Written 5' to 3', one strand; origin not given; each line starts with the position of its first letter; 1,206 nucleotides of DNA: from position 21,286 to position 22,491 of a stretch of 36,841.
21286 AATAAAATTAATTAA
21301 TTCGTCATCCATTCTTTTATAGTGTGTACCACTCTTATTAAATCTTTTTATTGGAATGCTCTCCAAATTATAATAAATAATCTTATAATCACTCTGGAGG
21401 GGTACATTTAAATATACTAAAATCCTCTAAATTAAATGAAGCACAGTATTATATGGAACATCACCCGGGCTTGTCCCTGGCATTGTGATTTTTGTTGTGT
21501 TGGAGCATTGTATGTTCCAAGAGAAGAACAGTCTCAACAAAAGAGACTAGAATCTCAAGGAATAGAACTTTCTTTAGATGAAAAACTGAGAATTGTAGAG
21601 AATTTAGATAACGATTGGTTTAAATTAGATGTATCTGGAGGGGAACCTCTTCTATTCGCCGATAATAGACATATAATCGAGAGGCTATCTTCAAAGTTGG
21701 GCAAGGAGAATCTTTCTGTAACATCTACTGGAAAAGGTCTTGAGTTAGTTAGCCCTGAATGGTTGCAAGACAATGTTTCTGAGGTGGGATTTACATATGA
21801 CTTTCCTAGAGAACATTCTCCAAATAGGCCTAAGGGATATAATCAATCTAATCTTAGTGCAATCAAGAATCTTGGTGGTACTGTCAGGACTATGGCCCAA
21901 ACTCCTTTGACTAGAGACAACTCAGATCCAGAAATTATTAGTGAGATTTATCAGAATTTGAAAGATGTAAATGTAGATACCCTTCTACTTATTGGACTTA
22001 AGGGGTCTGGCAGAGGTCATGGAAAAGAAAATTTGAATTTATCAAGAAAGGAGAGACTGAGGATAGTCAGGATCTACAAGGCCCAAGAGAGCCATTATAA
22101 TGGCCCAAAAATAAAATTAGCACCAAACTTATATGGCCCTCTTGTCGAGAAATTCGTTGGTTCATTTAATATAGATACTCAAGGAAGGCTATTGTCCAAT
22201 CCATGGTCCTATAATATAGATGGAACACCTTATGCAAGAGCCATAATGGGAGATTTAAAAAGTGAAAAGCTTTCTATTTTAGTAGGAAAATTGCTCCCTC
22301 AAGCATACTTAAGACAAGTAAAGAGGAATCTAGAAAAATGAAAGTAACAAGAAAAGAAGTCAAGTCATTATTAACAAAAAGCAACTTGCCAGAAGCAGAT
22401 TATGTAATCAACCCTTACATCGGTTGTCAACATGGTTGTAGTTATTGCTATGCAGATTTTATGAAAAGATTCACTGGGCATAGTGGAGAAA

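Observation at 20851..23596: Two radical-SAM enzymes bracketed by two DUF5680-like paralogs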

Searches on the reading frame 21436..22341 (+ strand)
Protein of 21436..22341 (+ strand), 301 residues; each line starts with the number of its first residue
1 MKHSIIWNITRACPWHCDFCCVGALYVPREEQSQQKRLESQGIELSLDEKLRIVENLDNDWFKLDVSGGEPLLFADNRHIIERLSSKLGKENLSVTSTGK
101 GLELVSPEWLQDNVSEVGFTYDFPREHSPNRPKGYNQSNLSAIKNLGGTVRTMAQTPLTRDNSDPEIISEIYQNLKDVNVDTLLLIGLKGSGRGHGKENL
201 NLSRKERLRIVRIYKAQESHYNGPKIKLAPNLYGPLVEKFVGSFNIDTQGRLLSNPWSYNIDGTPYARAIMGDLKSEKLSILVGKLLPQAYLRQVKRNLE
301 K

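Call 4: search_protein_families(library=pfam, proteins=[window:21436-22341:+], max_evalue=1)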
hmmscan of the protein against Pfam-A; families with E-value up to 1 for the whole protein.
window:21436-22341:+ (301 aa): 4 families
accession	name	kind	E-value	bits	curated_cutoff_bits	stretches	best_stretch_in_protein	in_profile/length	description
PF04055.27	Radical_SAM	-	1.5e-09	38.7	29.5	1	8-110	2-94/166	Radical SAM superfamily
PF13353.11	Fer4_12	-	0.00086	20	22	1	12-120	14-112/137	4Fe-4S single cluster domain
PF00365.25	PFK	-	0.044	13.6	30.9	1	136-195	51-107/277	Phosphofructokinase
PF21835.1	YIEGIA_cap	-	0.074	13.2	24.1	1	66-90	15-39/58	Capping complex subunit for YIEGIA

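Call 5: search_protein_families(library=ncbifam, proteins=[window:21436-22341:+], max_evalue=1)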
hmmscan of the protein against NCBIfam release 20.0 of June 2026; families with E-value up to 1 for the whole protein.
window:21436-22341:+ (301 aa): 30 families (the best 25 are shown)
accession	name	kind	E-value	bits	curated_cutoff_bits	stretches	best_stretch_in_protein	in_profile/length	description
NF038283.1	viperin_w_prok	equivalog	1.4e-08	34.3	180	1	4-125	3-118/281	viperin family antiviral radical SAM protein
TIGR04054.1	rSAM_NirJ1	equivalog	2.4e-07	29.7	650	1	5-211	38-233/387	putative heme d1 biosynthesis radical SAM protein NirJ1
TIGR04347.1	pseudo_SAM_Halo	equivalog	4.3e-06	26.2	525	1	4-226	39-252/390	TIGR04347 family pseudo-SAM/SPASM protein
TIGR04053.2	TIGR04053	equivalog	4.8e-06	26.1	395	1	5-208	10-206/366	TIGR04053 family radical SAM/SPASM domain-containing protein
TIGR02666.1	moaA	equivalog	9.1e-06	24.9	284.05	1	9-117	16-118/336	GTP 3',8-cyclase MoaA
TIGR02668.1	moaA_archaeal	equivalog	6.8e-05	22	325.25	1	8-105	15-100/303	GTP 3',8-cyclase MoaA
NF001199.0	PRK00164.2-1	equivalog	9.4e-05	21.7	231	1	9-105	18-102/308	GTP 3',8-cyclase MoaA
TIGR04051.1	rSAM_NirJ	equivalog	0.00012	21.2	515.45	1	5-199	4-187/354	heme d1 biosynthesis radical SAM protein NirJ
TIGR04546.1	rSAM_ahbC_deAc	equivalog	0.00045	19.1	650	1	3-213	39-238/390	12,18-didecarboxysiroheme deacetylase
TIGR03977.1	rSAM_pair_HxsC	equivalog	0.00086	18.3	267.9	1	41-102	49-111/292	His-Xaa-Ser system radical SAM maturase HxsC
TIGR03962.1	mycofact_rSAM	equivalog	0.0021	17.3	265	1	5-207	14-205/339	mycofactocin radical SAM maturase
NF002872.1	PRK03202.1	subfamily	0.0038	16.3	253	1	135-195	51-108/323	ATP-dependent 6-phosphofructokinase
TIGR04055.1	rSAM_NirJ2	equivalog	0.0042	16.7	500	1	5-87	2-72/326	putative heme d1 biosynthesis radical SAM protein NirJ2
TIGR04068.1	rSAM_ocin_clost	equivalog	0.0045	15.9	500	1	4-122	85-202/462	Cys-rich peptide radical SAM maturase CcpM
TIGR02495.1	NrdG2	equivalog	0.0046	16.3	131.15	1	10-86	23-88/193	anaerobic ribonucleoside-triphosphate reductase activating protein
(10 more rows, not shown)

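Call 6: search_protein_families(library=padloc, proteins=[window:21436-22341:+], max_evalue=1)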
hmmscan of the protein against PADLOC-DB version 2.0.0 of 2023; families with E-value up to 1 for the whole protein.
window:21436-22341:+ (301 aa): 4 families
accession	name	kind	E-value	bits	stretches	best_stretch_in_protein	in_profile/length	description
PDLC02903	pVip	-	4.1e-09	34.3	1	5-125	2-104/257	Viperins not associated with kinases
PDLC02904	pVip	-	7.4e-06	23.7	1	4-126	4-112/262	Viperins associated with kinases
PDLC02905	pVip-kinase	-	0.019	12.2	1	4-100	183-271/474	Viperin-kinase fusion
PDLC04689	PDC-M51A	-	0.03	11.2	1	3-27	183-207/420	-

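Call 14: find_homologous_proteins(query=window:21436-22338:+)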
Query window:21436-22338:+ (301 aa): 45 proteins with E <= 0.001 among 1709 candidates.
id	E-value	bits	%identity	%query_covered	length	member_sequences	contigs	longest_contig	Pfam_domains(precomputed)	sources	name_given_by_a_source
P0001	3.3e-201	685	100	100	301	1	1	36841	PF04055.28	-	-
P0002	1.2e-127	444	62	100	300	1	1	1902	PF04055.28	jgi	-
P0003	5.3e-81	291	49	100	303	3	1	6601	PF04055.28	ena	-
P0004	1.9e-80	289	48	100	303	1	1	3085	PF04055.28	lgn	-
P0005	8.7e-75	270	48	93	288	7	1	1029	PF04055.28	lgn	-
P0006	2.1e-74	269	47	100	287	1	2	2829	PF04055.28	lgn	-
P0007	3.0e-74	268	47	99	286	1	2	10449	PF04055.28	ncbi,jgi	-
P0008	3.7e-74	268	47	100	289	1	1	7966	PF04055.28,PF13353.12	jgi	-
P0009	1.1e-72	263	46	92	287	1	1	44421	PF04055.28,PF13353.12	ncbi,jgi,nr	ncbi:radical SAM protein [Patescibacteria group bacterium]|nr:radical SAM protein [Patescibacteria g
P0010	2.1e-72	262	48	93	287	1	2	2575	PF04055.28,PF13353.12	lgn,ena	-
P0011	2.9e-72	262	48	94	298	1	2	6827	PF04055.28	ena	-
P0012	3.8e-72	261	48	93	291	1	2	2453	PF04055.28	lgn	-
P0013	5.0e-72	261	47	99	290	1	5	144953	PF04055.28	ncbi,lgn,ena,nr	ncbi:radical SAM protein [Candidatus Pacearchaeota archaeon]|nr:radical SAM protein [Candidatus Pace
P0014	7.2e-72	261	45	100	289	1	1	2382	PF04055.28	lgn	-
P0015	1.4e-71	260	46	93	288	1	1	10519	PF04055.28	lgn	-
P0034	6.0e-68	248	43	99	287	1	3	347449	PF04055.28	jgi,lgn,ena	jgi:MoaA/NifB/PqqE/SkfB family radical SAM enzyme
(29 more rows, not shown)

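Call 15: find_encoding_contigs(protein=P0013, flank=6000, max_places=3)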
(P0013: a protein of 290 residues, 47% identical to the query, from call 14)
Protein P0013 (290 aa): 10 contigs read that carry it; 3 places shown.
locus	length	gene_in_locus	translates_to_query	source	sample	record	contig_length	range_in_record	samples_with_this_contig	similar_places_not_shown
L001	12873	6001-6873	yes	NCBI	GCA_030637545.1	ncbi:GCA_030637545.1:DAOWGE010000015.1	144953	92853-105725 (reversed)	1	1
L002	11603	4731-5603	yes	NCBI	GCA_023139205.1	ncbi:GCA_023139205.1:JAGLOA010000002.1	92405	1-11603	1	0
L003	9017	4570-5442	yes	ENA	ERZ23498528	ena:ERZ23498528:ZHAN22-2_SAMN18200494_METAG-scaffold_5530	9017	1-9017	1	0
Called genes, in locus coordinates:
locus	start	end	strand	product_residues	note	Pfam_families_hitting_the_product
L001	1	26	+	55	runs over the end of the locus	-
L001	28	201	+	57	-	-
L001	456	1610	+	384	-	-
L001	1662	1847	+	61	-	-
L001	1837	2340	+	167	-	-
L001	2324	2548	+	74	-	PF20292:MC7 (weak), PF20293:MC6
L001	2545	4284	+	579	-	PF10088:DUF2326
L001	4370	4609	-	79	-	PF01555:N6_N4_Mtase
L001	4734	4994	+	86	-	-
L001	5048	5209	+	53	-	-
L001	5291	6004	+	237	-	PF10706:Aminoglyc_resit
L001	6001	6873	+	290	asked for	PF04055:Radical_SAM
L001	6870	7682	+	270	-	PF04055:Radical_SAM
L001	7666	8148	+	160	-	PF18931:DUF5680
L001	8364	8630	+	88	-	-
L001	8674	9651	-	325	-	-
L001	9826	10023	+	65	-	PF00313:CSD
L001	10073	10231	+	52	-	PF01541:GIY-YIG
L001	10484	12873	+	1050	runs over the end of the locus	PF08455:SNF2_assoc, PF00176:SNF2-rel_dom, PF04851:ResIII, PF00270:DEAD, PF00271:Helicase_C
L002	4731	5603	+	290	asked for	PF04055:Radical_SAM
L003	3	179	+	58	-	?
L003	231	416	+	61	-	-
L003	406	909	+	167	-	-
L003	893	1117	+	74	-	PF20292:MC7 (weak), PF20293:MC6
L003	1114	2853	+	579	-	PF10088:DUF2326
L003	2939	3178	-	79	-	PF01555:N6_N4_Mtase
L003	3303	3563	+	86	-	-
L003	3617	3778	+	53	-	-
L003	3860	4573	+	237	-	PF10706:Aminoglyc_resit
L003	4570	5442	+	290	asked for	PF04055:Radical_SAM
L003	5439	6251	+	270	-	PF04055:Radical_SAM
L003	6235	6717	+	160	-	PF18931:DUF5680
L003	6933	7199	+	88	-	-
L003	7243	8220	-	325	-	-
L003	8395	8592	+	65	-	PF00313:CSD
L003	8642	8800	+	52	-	PF01541:GIY-YIG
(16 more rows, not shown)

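Call 16: find_encoding_contigs(protein=P0009, flank=6000, max_places=3)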
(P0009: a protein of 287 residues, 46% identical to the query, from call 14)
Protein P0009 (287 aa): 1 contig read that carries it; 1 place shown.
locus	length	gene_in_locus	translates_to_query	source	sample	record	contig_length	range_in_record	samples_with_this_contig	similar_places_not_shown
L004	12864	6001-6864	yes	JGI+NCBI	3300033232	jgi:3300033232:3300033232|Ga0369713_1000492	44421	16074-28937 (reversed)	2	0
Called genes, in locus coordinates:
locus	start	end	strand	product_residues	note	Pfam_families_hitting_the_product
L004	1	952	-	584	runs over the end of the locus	PF00009:GTP_EFTU, PF01926:MMR_HSR1, PF11987:IF-2, PF14578:GTP_EFTU_D4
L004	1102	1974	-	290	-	-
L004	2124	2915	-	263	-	-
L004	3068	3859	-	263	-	-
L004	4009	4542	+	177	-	PF22769:DCD, PF00692:dUTPase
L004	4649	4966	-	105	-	-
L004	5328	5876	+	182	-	PF04011:LemA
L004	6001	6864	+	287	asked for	PF04055:Radical_SAM, PF13353:Fer4_12 (weak)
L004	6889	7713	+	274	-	PF04055:Radical_SAM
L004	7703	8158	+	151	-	PF18931:DUF5680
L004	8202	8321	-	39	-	-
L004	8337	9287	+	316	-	PF01435:Peptidase_M48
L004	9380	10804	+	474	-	PF19295:SufBD_N, PF01458:SUFBD_core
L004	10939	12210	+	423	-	PF00266:Aminotran_5, PF00155:Aminotran_1_2 (weak), PF01041:DegT_DnrJ_EryC1 (weak)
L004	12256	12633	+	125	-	PF01592:NifU_N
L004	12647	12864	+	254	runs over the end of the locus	PF00005:ABC_tran, PF02463:SMC_N (weak), PF00004:AAA (faint), PF13304:AAA_21 (faint)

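Call 17: find_encoding_contigs(protein=P0034, flank=6000, max_places=3)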
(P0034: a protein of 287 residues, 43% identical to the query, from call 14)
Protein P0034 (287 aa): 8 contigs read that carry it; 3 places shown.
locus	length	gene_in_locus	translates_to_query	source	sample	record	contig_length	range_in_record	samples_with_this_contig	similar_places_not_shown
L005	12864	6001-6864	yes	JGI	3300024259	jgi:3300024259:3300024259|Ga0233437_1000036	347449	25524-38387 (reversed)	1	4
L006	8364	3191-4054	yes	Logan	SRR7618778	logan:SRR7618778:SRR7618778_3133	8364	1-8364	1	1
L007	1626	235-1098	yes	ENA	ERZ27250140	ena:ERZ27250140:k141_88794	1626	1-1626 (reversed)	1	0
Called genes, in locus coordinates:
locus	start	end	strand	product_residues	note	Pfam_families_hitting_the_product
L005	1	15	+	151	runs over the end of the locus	PF01655:Ribosomal_L32e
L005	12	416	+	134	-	PF01280:Ribosomal_L19e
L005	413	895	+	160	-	PF17144:Ribosomal_L5e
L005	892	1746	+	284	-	PF00333:Ribosomal_S5, PF03719:Ribosomal_S5_C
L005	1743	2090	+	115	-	PF00327:Ribosomal_L30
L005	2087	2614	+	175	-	PF00828:Ribosomal_L27A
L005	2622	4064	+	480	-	PF00344:SecY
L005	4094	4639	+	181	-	PF01956:EMC3_TMCO1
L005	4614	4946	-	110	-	-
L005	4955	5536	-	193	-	-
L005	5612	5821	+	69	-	PF00037:Fer4, PF12797:Fer4_2 (weak), PF12837:Fer4_6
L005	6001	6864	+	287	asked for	PF04055:Radical_SAM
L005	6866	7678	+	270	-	PF04055:Radical_SAM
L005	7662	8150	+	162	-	PF18931:DUF5680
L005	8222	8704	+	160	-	-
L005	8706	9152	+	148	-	-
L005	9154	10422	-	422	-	-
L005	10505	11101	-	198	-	PF03848:TehB, PF05175:MTS, PF13489:Methyltransf_23, PF02353:CMAS, PF13847:Methyltransf_31, PF08241:Methyltransf_11, PF08242:Methyltransf_12, PF13649:Methyltransf_25, +2 more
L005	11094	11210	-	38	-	-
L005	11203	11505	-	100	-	-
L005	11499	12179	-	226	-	-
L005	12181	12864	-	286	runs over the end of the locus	-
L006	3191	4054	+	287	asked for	PF04055:Radical_SAM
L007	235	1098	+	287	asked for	PF04055:Radical_SAM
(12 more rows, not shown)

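Call 34: predict_structure(alignment_id=A1)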
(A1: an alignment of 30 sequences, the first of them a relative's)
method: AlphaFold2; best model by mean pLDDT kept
length: 301 residues; sequences in the alignment: 30
mean_pLDDT: 91.2   pTM: 0.90
mean pLDDT of the five models: 91.2, 91.2, 90.4, 90.3, 89.9
residues with pLDDT >= 90: 217; 70-90: 67; 50-70: 17; < 50: 0
segments of 3 or more residues with pLDDT < 50: none
pLDDT, mean of each block of 10 residues (from residue 1): 92 83 80 82 94 98 95 96 98 97 97 98 92 94 94 95 97 97 88 75 92 97 92 70 89 90 89 98 95 87 61
secondary structure, 60 per line:
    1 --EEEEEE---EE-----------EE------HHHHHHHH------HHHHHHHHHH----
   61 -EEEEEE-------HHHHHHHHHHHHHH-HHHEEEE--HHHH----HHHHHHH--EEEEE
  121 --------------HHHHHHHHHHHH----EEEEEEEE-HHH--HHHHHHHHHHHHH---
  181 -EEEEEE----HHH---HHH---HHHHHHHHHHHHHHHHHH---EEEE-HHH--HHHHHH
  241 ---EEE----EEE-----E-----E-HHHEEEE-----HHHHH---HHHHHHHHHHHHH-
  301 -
elements in order: E3-8 H33-40 H47-56 E62-67 H75-88 E93-96 H99-102 H107-113 E116-120 H135-146 E151-158 H165-177 E182-187 H204-221 E225-228 H235-240 E244-246 E251-253 E270-273 H279-283 H287-299

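Call 39: fold_search(model_id=the predicted structure, library=pdb)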
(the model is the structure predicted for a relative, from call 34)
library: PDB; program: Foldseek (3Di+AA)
matches with E <= 10: 1888; with E <= 0.001: 126
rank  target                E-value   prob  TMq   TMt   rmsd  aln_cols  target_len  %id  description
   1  6q2q_B                1.6e-11  1.00  0.63  0.65   6.3       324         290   14  Crystal structure of mouse viperin bound to uridine triphosphate and S-adenosylhomocysteine (released 2020-01-22)
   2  5vsl_B                8.2e-11  1.00  0.54  0.62   6.6       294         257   15  Crystal structure of viperin with bound [4Fe-4S] cluster and S-adenosylhomocysteine (SAH) (released 2017-06-14)
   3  9dfn                  8.7e-11  1.00  0.62  0.66   6.0       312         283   16  X-ray crystal structure of the second viperin-like enzyme from Trichoderma virens with bound CTP and SAM (released 2025-02-19)
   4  5vsl_A                8.7e-11  1.00  0.56  0.63   5.5       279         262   16  Crystal structure of viperin with bound [4Fe-4S] cluster and S-adenosylhomocysteine (SAH) (released 2017-06-14)
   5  5vsm_A                1.5e-10  1.00  0.57  0.66   4.0       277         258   17  Crystal structure of viperin with bound [4Fe-4S] cluster, 5'-deoxyadenosine, and L-methionine (released 2017-06-14)
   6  8hzv_A                4.7e-10  1.00  0.60  0.41   6.0       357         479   14  The crystal structure of a Radical SAM Enzyme DesII (released 2024-07-10)
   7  9dfw_C                5.4e-10  1.00  0.67  0.71   4.7       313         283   16  X-ray crystal structure of an engineered Viperin-like enzyme from T. virens with bound CTP and SAM (released 2025-02-12)
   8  5vsm_B                9.8e-10  1.00  0.57  0.67   4.0       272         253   16  Crystal structure of viperin with bound [4Fe-4S] cluster, 5'-deoxyadenosine, and L-methionine (released 2017-06-14)
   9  9dfu                  1.2e-09  1.00  0.60  0.64   6.1       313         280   16  X-ray crystal structure of the second Viperin-like enzyme from T. virens variant F40H with bound CTP and SAM (released 2025-02-19)
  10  9dgw_C                1.3e-09  1.00  0.65  0.70   4.5       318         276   14  X-ray crystal structure of the Viperin-like enzyme from T. virens with bound CTP and SAM (released 2025-02-12)
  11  6b4c_F                4.2e-09  1.00  0.52  0.60   6.9       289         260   16  Structure of Viperin from Trichoderma virens (released 2018-07-25)
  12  8hzv_B                4.2e-09  1.00  0.56  0.39   6.3       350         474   13  The crystal structure of a Radical SAM Enzyme DesII (released 2024-07-10)
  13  6b4c_B                9.3e-09  1.00  0.56  0.64   5.9       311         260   13  Structure of Viperin from Trichoderma virens (released 2018-07-25)
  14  6b4c_C                1.2e-08  1.00  0.56  0.64   6.4       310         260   16  Structure of Viperin from Trichoderma virens (released 2018-07-25)
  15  6b4c_L                1.3e-08  1.00  0.55  0.63   6.6       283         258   17  Structure of Viperin from Trichoderma virens (released 2018-07-25)
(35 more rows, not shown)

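Call 40: search_solved_structures(query=A1, max_evalue=1, show_alignments=3)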
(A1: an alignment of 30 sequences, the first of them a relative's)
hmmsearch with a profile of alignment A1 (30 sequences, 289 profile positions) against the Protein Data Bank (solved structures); distinct sequences matched with E-value up to 1: 23.
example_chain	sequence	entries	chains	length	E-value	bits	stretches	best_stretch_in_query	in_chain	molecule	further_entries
7tol_A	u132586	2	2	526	1.8e-06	30.9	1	9-146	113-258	glycerol dibiphytanyl glycerol tetraether - macrocyclic archaeol synthase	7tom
2fb2_A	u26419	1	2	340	2.1e-05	27.4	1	9-199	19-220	Molybdenum cofactor biosynthesis protein A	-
1tv7_A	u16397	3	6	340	2.8e-05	27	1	9-199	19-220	Molybdenum cofactor biosynthesis protein A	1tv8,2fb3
5vsl_A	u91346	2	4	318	6.4e-05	25.8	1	6-206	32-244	Radical S-adenosyl methionine domain-containing protein 2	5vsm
6q2p_A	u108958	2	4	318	0.00011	25.1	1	6-206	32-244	Radical S-adenosyl methionine domain-containing protein 2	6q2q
6efn_A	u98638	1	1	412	0.00062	22.6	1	9-153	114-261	Sporulation killing factor maturation protein SkfB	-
9dfu_A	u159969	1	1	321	0.001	21.9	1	6-159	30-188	Radical SAM core domain-containing protein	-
7n7h_A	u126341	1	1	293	0.001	21.8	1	6-108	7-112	VIPERIN-LIKE ENZYME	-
9dfn_A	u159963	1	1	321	0.0016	21.2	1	8-159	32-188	Radical SAM core domain-containing protein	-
5wgg_A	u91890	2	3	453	0.0019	21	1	7-111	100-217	Radical SAM domain protein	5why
6c8v_A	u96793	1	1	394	0.0096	18.7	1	8-76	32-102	Coenzyme PQQ synthesis protein E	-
9dgw_A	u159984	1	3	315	0.17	14.6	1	8-92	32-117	Radical SAM core domain-containing protein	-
6b4c_A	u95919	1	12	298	0.18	14.5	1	8-92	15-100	Viperin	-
9dfw_A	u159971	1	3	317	0.18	14.5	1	8-92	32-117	Radical SAM core domain-containing protein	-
7n7i_A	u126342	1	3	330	0.21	14.3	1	8-92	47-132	Viperin-like enzyme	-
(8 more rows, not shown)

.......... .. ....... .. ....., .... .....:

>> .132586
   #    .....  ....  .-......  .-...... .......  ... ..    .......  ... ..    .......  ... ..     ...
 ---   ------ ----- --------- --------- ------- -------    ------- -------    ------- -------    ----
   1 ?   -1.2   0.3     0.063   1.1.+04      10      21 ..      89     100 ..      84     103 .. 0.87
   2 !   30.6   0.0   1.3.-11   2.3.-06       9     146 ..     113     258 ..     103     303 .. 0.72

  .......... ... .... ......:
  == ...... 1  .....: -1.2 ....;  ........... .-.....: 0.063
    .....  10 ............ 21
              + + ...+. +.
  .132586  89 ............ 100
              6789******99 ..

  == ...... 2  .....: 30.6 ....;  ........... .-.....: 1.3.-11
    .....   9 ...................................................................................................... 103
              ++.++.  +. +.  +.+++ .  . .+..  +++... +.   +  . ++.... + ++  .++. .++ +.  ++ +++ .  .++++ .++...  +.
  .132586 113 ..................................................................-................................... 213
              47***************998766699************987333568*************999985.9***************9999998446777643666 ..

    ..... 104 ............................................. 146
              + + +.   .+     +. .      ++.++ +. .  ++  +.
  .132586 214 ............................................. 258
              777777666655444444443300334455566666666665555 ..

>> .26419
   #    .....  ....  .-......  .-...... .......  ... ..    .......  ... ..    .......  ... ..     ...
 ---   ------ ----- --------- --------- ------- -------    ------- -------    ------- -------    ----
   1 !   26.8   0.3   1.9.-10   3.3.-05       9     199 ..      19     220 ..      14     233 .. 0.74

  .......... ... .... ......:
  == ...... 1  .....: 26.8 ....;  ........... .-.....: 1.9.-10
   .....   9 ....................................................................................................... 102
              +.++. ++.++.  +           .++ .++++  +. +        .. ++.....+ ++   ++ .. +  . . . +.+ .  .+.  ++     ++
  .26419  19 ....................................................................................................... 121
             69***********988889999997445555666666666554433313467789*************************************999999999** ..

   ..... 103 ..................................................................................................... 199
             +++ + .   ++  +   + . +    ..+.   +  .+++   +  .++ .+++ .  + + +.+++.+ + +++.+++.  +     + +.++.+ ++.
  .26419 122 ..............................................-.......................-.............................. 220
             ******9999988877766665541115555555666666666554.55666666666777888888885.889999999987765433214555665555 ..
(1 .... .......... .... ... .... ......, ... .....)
